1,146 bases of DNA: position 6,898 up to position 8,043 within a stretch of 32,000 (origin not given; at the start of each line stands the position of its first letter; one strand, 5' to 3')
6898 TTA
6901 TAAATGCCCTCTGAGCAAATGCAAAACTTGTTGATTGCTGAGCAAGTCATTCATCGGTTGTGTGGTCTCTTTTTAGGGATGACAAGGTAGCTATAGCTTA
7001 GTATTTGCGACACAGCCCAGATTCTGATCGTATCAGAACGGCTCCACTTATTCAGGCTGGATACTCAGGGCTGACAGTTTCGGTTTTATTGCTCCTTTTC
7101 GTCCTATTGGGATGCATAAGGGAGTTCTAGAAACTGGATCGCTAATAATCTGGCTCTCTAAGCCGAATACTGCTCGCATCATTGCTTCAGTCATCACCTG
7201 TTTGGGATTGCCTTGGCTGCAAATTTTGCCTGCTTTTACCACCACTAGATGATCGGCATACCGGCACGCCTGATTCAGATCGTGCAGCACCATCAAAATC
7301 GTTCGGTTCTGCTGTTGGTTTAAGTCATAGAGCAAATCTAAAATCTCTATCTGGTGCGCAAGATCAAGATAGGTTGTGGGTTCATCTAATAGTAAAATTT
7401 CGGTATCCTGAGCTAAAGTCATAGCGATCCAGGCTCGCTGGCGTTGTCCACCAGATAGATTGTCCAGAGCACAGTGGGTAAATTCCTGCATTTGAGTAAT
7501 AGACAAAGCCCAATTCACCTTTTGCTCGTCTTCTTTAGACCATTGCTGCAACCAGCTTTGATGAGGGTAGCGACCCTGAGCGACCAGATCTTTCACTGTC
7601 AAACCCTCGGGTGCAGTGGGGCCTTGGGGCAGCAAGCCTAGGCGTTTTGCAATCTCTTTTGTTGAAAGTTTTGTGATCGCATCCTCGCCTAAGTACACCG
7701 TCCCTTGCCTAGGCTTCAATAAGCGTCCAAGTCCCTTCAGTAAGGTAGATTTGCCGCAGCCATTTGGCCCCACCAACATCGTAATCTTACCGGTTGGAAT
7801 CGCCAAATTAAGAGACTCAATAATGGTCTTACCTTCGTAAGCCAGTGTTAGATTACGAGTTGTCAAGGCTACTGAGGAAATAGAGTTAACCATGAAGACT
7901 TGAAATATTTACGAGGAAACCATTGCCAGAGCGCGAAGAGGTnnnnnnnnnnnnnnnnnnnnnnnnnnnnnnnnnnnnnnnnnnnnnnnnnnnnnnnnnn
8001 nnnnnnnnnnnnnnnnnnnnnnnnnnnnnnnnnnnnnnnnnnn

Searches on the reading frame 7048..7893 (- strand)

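Call 7: search_protein_families(library=pfam, proteins=[window:7048-7893:-])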
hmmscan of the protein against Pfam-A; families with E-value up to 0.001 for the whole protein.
window:7048-7893:- (281 aa): 9 families
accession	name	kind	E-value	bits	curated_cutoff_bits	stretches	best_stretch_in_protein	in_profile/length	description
PF00005.33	ABC_tran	-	3.5e-30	105.8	25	1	26-174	2-137/137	ABC transporter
PF13304.12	AAA_21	-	8.6e-11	42.9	27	1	37-59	1-23/304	AAA domain, putative AbiEii toxin, Type IV TA system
PF02463.25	SMC_N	-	3.9e-07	30.2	40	0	35-55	24-44/220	RecF/RecN/SMC N terminal domain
PF09818.15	ABC_ATPase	-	7.1e-06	25.7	23.2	0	29-55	74-99/283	P-loop domain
PF13175.12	AAA_15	-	1.5e-05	25.2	32.1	0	36-62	24-50/374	AAA ATPase domain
PF13555.12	AAA_29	-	5.5e-05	23.3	27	1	34-63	22-50/61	P-loop containing region of AAA domain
PF13476.12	AAA_23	-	0.00033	21.8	27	1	30-55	17-39/201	AAA domain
PF13401.12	AAA_22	-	0.0005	20.8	27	0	35-97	5-65/130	AAA domain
PF07728.20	AAA_5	-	0.00095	19.6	22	0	39-74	3-38/139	AAA domain (dynein-related subfamily)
